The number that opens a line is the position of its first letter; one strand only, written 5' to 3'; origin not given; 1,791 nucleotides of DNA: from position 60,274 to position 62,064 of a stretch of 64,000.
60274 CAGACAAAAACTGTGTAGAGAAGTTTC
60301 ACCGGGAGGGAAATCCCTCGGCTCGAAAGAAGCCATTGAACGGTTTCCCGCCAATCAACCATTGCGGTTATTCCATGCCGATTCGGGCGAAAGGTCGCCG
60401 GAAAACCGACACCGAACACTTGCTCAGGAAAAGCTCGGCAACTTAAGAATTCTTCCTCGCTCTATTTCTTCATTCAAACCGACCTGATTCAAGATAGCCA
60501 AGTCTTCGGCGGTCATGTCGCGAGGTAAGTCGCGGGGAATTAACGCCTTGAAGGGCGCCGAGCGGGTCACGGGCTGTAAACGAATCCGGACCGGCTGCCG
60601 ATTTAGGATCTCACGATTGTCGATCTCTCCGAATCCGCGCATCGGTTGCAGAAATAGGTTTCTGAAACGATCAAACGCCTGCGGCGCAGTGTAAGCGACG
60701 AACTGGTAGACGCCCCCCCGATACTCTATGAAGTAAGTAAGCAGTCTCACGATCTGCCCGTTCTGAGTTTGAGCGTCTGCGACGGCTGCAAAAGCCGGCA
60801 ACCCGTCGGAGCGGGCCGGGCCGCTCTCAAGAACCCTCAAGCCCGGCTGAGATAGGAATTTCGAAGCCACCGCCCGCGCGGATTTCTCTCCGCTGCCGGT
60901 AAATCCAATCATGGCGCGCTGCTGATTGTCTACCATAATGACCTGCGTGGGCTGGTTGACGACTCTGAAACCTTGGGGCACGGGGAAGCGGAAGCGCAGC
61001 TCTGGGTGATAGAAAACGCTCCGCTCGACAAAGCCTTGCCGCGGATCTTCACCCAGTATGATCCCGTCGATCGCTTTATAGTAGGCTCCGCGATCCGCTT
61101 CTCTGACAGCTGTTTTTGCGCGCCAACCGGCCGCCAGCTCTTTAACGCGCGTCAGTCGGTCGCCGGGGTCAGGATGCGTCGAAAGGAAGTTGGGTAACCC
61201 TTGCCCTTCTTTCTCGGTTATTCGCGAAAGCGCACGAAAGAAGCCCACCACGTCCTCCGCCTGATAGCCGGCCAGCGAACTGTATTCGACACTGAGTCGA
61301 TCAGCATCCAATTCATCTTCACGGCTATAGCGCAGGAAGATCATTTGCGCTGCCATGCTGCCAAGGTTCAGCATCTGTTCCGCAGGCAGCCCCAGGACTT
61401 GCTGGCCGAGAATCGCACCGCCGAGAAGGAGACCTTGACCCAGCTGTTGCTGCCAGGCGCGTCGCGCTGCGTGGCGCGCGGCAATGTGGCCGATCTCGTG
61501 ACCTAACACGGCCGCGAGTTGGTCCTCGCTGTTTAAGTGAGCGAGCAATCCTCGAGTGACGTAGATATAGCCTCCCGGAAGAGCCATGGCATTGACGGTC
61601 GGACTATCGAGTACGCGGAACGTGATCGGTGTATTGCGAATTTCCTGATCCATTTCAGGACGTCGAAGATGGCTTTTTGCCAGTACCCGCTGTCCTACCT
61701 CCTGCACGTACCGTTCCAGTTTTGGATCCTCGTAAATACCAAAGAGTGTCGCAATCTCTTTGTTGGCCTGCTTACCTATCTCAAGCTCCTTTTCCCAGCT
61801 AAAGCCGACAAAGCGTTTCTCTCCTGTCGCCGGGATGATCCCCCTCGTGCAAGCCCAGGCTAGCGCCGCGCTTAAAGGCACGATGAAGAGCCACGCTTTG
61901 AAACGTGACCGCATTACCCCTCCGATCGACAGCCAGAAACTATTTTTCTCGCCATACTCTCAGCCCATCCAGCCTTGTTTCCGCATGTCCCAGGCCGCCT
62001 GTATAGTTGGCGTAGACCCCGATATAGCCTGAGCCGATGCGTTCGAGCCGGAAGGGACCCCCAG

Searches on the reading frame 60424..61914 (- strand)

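Call 24: search_protein_families(library=ncbifam, proteins=[window:60424-61914:-], max_evalue=0.00001)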
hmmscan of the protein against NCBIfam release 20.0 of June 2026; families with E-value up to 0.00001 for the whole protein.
window:60424-61914:- (496 aa): 2 families
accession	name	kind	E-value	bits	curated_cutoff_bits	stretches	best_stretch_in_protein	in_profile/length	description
NF052400.1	M48_BAM_BepA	equivalog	1.8e-35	122.7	570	1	21-268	24-264/483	beta-barrel assembly-enhancing protease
NF052399.1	M48_lipo_LoiP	exception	7.6e-17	61.6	365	1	88-259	78-242/247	metalloprotease LoiP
